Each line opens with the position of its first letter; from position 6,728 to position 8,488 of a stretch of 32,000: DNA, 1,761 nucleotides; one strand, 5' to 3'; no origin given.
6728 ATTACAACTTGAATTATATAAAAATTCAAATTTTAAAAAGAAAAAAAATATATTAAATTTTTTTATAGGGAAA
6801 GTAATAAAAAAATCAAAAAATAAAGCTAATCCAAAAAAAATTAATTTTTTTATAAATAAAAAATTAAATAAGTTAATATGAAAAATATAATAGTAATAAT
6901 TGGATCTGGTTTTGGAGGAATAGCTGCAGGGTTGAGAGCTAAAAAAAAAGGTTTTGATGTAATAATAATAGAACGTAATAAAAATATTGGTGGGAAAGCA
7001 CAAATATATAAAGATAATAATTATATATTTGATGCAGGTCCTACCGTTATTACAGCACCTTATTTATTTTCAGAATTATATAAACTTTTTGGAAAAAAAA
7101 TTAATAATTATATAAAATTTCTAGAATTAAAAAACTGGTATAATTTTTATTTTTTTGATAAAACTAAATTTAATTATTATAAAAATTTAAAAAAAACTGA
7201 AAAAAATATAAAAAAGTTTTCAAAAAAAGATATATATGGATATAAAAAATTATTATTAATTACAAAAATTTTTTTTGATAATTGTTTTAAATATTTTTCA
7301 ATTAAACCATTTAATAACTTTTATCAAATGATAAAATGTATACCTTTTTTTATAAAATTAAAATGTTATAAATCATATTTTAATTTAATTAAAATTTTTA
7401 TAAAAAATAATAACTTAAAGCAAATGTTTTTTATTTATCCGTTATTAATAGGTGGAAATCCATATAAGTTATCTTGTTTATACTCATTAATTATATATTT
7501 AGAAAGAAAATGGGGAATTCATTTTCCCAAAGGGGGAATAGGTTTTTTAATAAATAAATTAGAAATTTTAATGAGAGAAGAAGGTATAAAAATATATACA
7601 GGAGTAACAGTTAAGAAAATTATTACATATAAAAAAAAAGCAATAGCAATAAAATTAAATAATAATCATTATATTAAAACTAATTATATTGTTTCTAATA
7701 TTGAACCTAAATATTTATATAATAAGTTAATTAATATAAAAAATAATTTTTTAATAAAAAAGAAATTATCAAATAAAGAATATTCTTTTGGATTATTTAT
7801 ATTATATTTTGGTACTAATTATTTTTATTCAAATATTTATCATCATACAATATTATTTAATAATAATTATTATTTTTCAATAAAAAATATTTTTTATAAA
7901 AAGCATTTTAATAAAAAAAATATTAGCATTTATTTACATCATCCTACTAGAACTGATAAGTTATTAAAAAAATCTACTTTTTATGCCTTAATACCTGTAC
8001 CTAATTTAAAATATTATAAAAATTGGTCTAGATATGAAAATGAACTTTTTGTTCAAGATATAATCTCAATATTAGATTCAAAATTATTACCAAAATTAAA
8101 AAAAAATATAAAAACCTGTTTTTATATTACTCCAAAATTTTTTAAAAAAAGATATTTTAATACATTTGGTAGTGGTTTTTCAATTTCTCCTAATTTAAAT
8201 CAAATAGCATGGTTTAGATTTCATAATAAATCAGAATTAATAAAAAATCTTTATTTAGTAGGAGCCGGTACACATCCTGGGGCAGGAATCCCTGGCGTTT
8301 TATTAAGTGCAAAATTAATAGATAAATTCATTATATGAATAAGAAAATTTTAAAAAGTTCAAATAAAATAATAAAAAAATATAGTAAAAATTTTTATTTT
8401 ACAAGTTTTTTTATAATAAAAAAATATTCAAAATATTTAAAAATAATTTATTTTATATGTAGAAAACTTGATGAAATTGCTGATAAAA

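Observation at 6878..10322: An intact crtI-crtB-crtY carotenoid cluster (lycopene to beta-carotene) is present without a GGPP synthase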

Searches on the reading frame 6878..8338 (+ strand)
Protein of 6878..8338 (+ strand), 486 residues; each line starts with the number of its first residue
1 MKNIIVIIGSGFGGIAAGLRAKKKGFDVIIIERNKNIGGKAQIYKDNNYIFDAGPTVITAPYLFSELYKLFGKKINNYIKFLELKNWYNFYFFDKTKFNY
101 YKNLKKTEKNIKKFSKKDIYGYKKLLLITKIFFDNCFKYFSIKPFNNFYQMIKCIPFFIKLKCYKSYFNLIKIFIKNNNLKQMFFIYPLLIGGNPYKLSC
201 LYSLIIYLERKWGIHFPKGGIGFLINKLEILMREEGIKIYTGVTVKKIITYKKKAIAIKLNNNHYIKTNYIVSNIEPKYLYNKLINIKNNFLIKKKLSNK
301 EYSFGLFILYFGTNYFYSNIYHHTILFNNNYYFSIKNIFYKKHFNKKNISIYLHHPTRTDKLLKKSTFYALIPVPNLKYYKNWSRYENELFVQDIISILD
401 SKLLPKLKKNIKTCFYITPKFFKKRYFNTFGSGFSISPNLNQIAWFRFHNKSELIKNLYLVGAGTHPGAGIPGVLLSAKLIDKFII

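Call 3: search_protein_families(library=pfam, proteins=[window:6878-8338:+], max_evalue=0.01)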
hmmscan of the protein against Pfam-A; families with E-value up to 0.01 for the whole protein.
window:6878-8338:+ (486 aa): 10 families
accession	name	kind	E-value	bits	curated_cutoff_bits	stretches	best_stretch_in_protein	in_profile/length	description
PF01593.30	Amino_oxidase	-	2.9e-16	60.2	19.8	1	13-281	2-260/443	Flavin containing amine oxidoreductase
PF13450.12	NAD_binding_8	-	6.2e-12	46.1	21.9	1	7-61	1-55/68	NAD(P)-binding Rossmann-like domain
PF07992.20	Pyr_redox_2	-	5.6e-09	36.3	26.1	1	5-43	3-42/291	Pyridine nucleotide-disulphide oxidoreductase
PF12831.13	FAD_oxidored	-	1e-06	28.8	27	1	5-41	2-38/416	FAD dependent oxidoreductase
PF00890.30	FAD_binding_2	-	8e-06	25.7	20.4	1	5-41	2-38/414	FAD binding domain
PF03486.20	HI0933_like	-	8.6e-06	25.8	50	1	5-42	3-40/244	HI0933-like protein Rossmann domain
PF13738.12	Pyr_redox_3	-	0.00027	20.7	30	1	6-52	1-47/305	Pyridine nucleotide-disulphide oxidoreductase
PF01266.30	DAO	-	0.00034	20.7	27.9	1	5-39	2-37/353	FAD dependent oxidoreductase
PF01946.23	Thi4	-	0.0022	17.7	26.2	0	5-40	20-56/235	Thi4 family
PF00070.33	Pyr_redox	-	0.005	17.8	22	0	5-38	2-35/82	Pyridine nucleotide-disulphide oxidoreductase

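Call 4: search_protein_families(library=ncbifam, proteins=[window:6878-8338:+], max_evalue=0.01)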
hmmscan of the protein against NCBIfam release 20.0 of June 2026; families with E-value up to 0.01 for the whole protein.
window:6878-8338:+ (486 aa): 49 families (the best 25 are shown)
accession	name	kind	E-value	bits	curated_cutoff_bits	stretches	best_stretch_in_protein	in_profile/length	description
TIGR02734.1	crtI_fam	subfamily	2.8e-119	399.1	238.1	1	5-485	1-488/504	phytoene desaturase family protein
NF058655.1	CrtID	equivalog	2e-67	228.1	640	1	5-481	1-477/478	bifunctional phytoene desaturase/3,4-desaturase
NF042421.1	hydcarot_desat_CrtD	equivalog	1.9e-50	171.7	500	1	5-483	4-481/487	1-hydroxycarotenoid 3,4-desaturase CrtD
NF045637.1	carotdesatCrtDProt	equivalog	1.1e-49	169.3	580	1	5-481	1-478/485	1-hydroxycarotenoid 3,4-desaturase CrtD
TIGR02730.1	carot_isom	equivalog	1.2e-20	73.9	586.9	2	206-477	212-480/493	carotenoid isomerase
TIGR02733.1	desat_CrtD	equivalog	4.7e-20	71.7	549.7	2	213-484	223-487/492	C-3',4' desaturase CrtD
NF045689.1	BCarotKetCrtO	equivalog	1.8e-18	66.4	1000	2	5-289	6-311/563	beta-carotene ketolase CrtO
NF005560.0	PRK07233.1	equivalog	7.1e-11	41.6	252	1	5-51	3-49/435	hypothetical protein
NF005547.0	PRK07208.1-3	equivalog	3.9e-09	35.8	380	1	4-54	6-56/465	hypothetical protein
NF005548.0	PRK07208.1-4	equivalog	5.8e-08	31.8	389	1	3-55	4-56/488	hypothetical protein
TIGR03467.1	HpnE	equivalog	1.8e-07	30.8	283.05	1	5-58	1-56/430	hydroxysqualene dehydroxylase HpnE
TIGR01813.1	flavo_cyto_c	subfamily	4.5e-07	28.9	285.45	1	5-43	2-41/444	flavocytochrome c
NF053677.1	Desat2ChcC2Cyan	equivalog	6.4e-07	28.1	900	1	5-43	3-41/558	4-oxocyclohex-2-ene-1-carboxylate 5-dehydrogenase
NF008845.0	PRK11883.1-5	equivalog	1.2e-06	27.1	560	1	2-56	4-64/468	protoporphyrinogen oxidase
NF053717.1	VnlPnlRedVprA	equivalog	3.4e-06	26.2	600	1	5-42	9-46/481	vinyl phenol reductase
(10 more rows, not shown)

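Call 6: find_homologous_proteins(query=window:6878-8338:+, max_evalue=1e-20)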
Query window:6878-8338:+ (486 aa): 7992 proteins with E <= 1e-20 among 8000 candidates; the best 120 are listed.
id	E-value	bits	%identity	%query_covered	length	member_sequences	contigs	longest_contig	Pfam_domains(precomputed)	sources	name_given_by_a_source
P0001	0.0e+0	1068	100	100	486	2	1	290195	PF01593.31,PF13450.13,PF00890.31,PF07992.21,PF12831.14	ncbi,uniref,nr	ncbi:phytoene desaturase family protein [Candidatus Portiera aleyrodidarum]|uniref:Phytoene dehydrog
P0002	9.3e-252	854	81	100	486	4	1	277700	PF01266.31,PF01593.31,PF13450.13,PF00890.31,PF07992.21,PF03486.21,PF12831.14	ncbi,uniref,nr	ncbi:phytoene desaturase family protein [Candidatus Portiera aleyrodidarum]|uniref:Phytoene dehydrog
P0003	9.3e-239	812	77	100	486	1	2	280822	PF01266.31,PF01593.31,PF13450.13,PF00890.31,PF07992.21,PF13738.13,PF03486.21,PF12831.14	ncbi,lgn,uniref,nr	ncbi:Phytoene dehydrogenase [Candidatus Portiera aleyrodidarum]|uniref:Phytoene dehydrogenase n=1 Ta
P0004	5.2e-238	809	79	100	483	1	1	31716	PF01593.31,PF13450.13,PF00890.31,PF07992.21,PF03486.21,PF12831.14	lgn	-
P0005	2.5e-232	790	74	100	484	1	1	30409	PF01266.31,PF01593.31,PF13450.13,PF00890.31,PF07992.21,PF12831.14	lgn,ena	-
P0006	1.1e-230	785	75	100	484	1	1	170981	PF01266.31,PF01593.31,PF13450.13,PF00890.31,PF07992.21,PF12831.14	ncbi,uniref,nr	ncbi:Phytoene dehydrogenase [Candidatus Portiera aleyrodidarum]|uniref:Phytoene dehydrogenase n=1 Ta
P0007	2.5e-218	744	70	100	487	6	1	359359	PF01266.31,PF01593.31,PF13450.13,PF00890.31,PF07992.21,PF12831.14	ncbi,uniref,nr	ncbi:phytoene desaturase family protein [Candidatus Portiera aleyrodidarum]|uniref:phytoene desatura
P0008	8.0e-149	515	-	-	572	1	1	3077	PF01266.31,PF01593.31,PF13450.13,PF00890.31,PF07992.21,PF00070.34,PF03486.21,PF01134.29,PF12831.14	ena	-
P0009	2.3e-144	500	49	100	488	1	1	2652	PF01266.31,PF01593.31,PF13450.13,PF00890.31,PF07992.21,PF00070.34,PF03486.21,PF12831.14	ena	-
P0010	5.6e-144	499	47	97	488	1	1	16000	PF01266.31,PF01593.31,PF13450.13,PF00890.31,PF07992.21,PF00070.34,PF13738.13,PF03486.21,PF12831.14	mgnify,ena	mgnify:FL=1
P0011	1.1e-143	498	48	100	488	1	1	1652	PF01266.31,PF01593.31,PF13450.13,PF00890.31,PF07992.21,PF00070.34,PF03486.21,PF12831.14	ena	-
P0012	1.5e-143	498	47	97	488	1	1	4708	PF01266.31,PF01593.31,PF13450.13,PF00890.31,PF07992.21,PF00070.34,PF03486.21,PF12831.14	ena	-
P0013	1.7e-143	497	47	97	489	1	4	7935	PF01946.24,PF01266.31,PF01593.31,PF13450.13,PF00890.31,PF07992.21,PF00070.34,PF03486.21,PF12831.14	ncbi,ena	-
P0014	1.7e-143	497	47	97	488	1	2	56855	PF01266.31,PF01593.31,PF13450.13,PF00890.31,PF07992.21,PF00070.34,PF13738.13,PF03486.21,PF12831.14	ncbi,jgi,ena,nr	ncbi:phytoene desaturase family protein [Pelagibacteraceae bacterium]|jgi:phytoene desaturase|nr:phy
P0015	3.8e-143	496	50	99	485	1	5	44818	PF01266.31,PF01593.31,PF13450.13,PF00890.31,PF07992.21,PF13738.13,PF03486.21,PF01134.29,PF12831.14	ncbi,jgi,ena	-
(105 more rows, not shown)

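Call 7: find_encoding_contigs(protein=P0001, flank=10000, max_places=4)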
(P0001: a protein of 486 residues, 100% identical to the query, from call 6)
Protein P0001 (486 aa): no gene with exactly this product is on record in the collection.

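Call 8: list_cluster_members(proteins=[window:6878-8338:+, window:8335-9195:+, window:9189-10322:+])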
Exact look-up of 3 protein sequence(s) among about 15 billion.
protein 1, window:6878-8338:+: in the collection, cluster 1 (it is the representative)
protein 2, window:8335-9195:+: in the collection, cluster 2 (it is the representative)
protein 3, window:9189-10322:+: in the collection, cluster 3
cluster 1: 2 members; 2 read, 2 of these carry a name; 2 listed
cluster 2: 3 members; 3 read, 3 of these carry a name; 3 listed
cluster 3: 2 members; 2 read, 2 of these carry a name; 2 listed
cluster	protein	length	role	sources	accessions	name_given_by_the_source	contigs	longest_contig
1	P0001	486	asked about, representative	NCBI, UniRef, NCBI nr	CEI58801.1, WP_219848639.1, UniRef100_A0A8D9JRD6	phytoene desaturase family protein [Candidatus Portiera aleyrodidarum] | Phytoene dehydrogenase n=1 Tax=Candidatus Portiera aleyrodidarum TaxID=91844 ...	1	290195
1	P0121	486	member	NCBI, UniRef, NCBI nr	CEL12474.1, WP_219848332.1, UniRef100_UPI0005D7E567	Phytoene dehydrogenase [Candidatus Portiera aleyrodidarum] | phytoene desaturase family protein n=1 Tax=Candidatus Portiera aleyrodidarum TaxID=91844 ... | phytoene desaturase family protein [Candidatus Portiera aleyrodidarum]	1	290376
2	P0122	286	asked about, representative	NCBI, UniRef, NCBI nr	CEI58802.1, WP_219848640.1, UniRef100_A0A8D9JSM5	squalene/phytoene synthase family protein [Candidatus Portiera aleyrodidarum] | Phytoene synthase n=1 Tax=Candidatus Portiera aleyrodidarum TaxID=91844 ...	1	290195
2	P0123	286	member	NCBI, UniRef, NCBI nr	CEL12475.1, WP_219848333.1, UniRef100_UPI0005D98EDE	Phytoene synthase [Candidatus Portiera aleyrodidarum] | squalene/phytoene synthase family protein n=2 Tax=Bacteria TaxID=2 RepID=UPI0005D98EDE | squalene/phytoene synthase family protein [Candidatus Portiera aleyrodidarum]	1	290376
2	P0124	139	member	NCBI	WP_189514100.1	squalene/phytoene synthase family protein, partial [Streptomyces narbonensis]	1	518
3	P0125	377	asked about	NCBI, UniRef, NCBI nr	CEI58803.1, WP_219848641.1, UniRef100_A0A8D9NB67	lycopene cyclase family protein [Candidatus Portiera aleyrodidarum] | Lycopene cyclase n=1 Tax=Candidatus Portiera aleyrodidarum TaxID=91844 ...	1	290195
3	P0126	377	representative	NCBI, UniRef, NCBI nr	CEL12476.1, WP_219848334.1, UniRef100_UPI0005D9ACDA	Lycopene cyclase [Candidatus Portiera aleyrodidarum] | lycopene cyclase family protein n=1 Tax=Candidatus Portiera aleyrodidarum TaxID=91844 ... | lycopene cyclase family protein [Candidatus Portiera aleyrodidarum]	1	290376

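Call 9: find_related_loci(query=window:6878-8338:+, collection=genome_contigs, flank=10000)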
Query window:6878-8338:+ (486 aa) in genome_contigs; peptide patterns used: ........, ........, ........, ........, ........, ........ (x = any residue, [..] = any of these).
167 stretches matched a pattern; 1 encode a relative of the query (tblastn E <= 1e-3); 1 distinct loci.
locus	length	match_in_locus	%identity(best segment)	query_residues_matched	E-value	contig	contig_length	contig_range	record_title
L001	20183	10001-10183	28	2-62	4e-6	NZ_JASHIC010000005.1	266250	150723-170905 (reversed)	Flectobacillus longus strain LYT7W LYT7W_ctg005, whole genome shotgun sequence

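Call 20: search_solved_structures(query=window:6878-8338:+, max_evalue=1e-10, show_alignments=1)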
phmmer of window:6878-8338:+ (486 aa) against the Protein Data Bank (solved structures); distinct sequences matched with E-value up to 1e-10: 2.
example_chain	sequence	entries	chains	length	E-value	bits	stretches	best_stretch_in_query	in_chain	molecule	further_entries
4dgk_A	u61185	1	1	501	5e-96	325.9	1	6-480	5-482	Phytoene dehydrogenase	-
4rep_A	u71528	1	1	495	1.2e-45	159.7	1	1-481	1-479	Gamma-carotene desaturase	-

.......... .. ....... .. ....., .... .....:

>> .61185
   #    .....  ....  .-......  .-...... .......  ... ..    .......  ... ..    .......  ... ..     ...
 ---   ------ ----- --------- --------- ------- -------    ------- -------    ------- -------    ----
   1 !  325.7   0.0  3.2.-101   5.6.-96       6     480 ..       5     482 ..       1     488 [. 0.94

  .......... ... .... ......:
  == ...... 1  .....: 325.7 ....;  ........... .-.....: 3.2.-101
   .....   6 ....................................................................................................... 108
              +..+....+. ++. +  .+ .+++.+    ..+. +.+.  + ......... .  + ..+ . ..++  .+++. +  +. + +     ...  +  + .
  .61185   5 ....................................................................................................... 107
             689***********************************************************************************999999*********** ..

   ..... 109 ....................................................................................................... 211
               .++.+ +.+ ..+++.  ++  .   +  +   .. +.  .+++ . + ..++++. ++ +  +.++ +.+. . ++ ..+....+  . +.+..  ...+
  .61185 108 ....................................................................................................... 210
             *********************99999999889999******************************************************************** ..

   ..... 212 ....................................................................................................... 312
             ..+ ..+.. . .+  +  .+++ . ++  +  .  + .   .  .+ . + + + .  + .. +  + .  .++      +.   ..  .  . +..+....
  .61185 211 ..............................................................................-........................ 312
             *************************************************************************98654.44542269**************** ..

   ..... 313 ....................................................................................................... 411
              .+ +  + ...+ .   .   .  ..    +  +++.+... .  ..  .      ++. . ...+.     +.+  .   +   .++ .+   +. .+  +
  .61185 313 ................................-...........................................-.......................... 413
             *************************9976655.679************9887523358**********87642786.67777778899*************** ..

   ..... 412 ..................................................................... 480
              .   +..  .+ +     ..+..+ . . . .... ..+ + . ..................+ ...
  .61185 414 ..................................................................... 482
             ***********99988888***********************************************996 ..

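Call 23: find_encoding_contigs(protein=P0002, flank=6000, max_places=2)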
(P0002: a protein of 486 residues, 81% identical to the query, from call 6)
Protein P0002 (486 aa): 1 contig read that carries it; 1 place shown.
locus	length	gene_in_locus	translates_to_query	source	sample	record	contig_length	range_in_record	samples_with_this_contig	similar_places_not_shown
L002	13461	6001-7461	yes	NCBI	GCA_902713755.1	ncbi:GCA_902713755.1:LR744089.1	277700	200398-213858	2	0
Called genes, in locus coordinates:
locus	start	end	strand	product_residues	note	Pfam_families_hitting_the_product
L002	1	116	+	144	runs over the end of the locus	PF01220:DHquinase_II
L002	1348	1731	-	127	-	PF00380:Ribosomal_S9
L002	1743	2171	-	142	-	PF00572:Ribosomal_L13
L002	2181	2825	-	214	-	PF01634:HisG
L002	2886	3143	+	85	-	-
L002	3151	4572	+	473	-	PF01425:Amidase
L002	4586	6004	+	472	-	PF02934:GatB_N, PF02637:GatB_Yqey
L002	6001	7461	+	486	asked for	PF00890:FAD_binding_2 (weak), PF01266:DAO (faint), PF01593:Amino_oxidase, PF03486:HI0933_like (faint), PF07992:Pyr_redox_2 (weak), PF12831:FAD_oxidored (weak), PF13450:NAD_binding_8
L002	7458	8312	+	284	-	PF00494:SQS_PSY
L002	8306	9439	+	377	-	PF05834:Lycopene_cycl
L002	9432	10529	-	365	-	PF03462:PCRF, PF00472:RF-1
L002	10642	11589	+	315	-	PF13793:Pribosyltran_N, PF00156:Pribosyltran, PF14572:Pribosyl_synth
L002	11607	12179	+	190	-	PF01386:Ribosomal_L25p, PF14693:Ribosomal_TL5_C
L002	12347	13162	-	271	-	PF00218:IGPS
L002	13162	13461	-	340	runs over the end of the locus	PF02885:Glycos_trans_3N, PF00591:Glycos_transf_3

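Call 24: find_encoding_contigs(protein=P0003, flank=6000, max_places=2)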
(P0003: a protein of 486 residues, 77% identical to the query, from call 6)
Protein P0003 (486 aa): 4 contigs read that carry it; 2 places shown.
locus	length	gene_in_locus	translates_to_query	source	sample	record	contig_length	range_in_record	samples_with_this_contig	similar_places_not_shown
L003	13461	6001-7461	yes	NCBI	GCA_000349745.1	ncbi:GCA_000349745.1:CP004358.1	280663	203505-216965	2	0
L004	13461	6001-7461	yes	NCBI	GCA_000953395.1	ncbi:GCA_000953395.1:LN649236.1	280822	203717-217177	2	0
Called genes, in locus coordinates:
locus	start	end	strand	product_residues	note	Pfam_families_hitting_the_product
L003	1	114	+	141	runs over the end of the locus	PF01220:DHquinase_II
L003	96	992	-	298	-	PF01795:Methyltransf_5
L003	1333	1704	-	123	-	PF00380:Ribosomal_S9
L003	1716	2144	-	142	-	PF00572:Ribosomal_L13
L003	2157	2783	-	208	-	PF01634:HisG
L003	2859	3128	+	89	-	-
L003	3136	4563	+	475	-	PF01425:Amidase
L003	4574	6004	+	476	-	PF02934:GatB_N, PF02637:GatB_Yqey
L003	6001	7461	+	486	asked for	PF00890:FAD_binding_2 (weak), PF01266:DAO (faint), PF01593:Amino_oxidase, PF03486:HI0933_like (faint), PF07992:Pyr_redox_2 (weak), PF12831:FAD_oxidored, PF13450:NAD_binding_8, PF13738:Pyr_redox_3 (weak)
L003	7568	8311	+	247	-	PF00494:SQS_PSY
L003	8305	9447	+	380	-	PF05834:Lycopene_cycl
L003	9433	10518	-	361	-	PF03462:PCRF, PF00472:RF-1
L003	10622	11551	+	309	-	PF13793:Pribosyltran_N, PF00156:Pribosyltran, PF14572:Pribosyl_synth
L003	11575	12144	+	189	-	PF01386:Ribosomal_L25p, PF14693:Ribosomal_TL5_C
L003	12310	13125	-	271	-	PF00218:IGPS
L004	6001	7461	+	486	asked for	PF00890:FAD_binding_2 (weak), PF01266:DAO (faint), PF01593:Amino_oxidase, PF03486:HI0933_like (faint), PF07992:Pyr_redox_2 (weak), PF12831:FAD_oxidored, PF13450:NAD_binding_8, PF13738:Pyr_redox_3 (weak)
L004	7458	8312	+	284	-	PF00494:SQS_PSY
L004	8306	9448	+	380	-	PF05834:Lycopene_cycl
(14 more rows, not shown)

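Call 25: find_encoding_contigs(protein=P0007, flank=6000, max_places=2)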
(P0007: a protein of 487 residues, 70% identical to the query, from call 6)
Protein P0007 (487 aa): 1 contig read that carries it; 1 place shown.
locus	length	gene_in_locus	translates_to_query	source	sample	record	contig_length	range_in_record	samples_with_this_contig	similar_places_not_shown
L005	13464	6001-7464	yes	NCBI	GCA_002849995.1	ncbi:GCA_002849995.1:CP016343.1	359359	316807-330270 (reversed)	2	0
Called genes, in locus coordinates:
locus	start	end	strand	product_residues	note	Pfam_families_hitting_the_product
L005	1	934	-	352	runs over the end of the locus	PF01795:Methyltransf_5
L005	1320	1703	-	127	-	PF00380:Ribosomal_S9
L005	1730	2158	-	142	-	PF00572:Ribosomal_L13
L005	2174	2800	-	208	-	PF01634:HisG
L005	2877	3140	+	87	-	-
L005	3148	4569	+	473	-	PF01425:Amidase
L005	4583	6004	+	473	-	PF02934:GatB_N, PF02637:GatB_Yqey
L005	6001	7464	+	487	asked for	PF00890:FAD_binding_2 (weak), PF01266:DAO (faint), PF01593:Amino_oxidase, PF07992:Pyr_redox_2 (faint), PF12831:FAD_oxidored (weak), PF13450:NAD_binding_8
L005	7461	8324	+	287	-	PF00494:SQS_PSY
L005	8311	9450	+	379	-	PF05834:Lycopene_cycl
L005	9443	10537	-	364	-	PF03462:PCRF, PF00472:RF-1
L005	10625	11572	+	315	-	PF13793:Pribosyltran_N, PF00156:Pribosyltran, PF14572:Pribosyl_synth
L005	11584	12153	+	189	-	PF01386:Ribosomal_L25p, PF14693:Ribosomal_TL5_C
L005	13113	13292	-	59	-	-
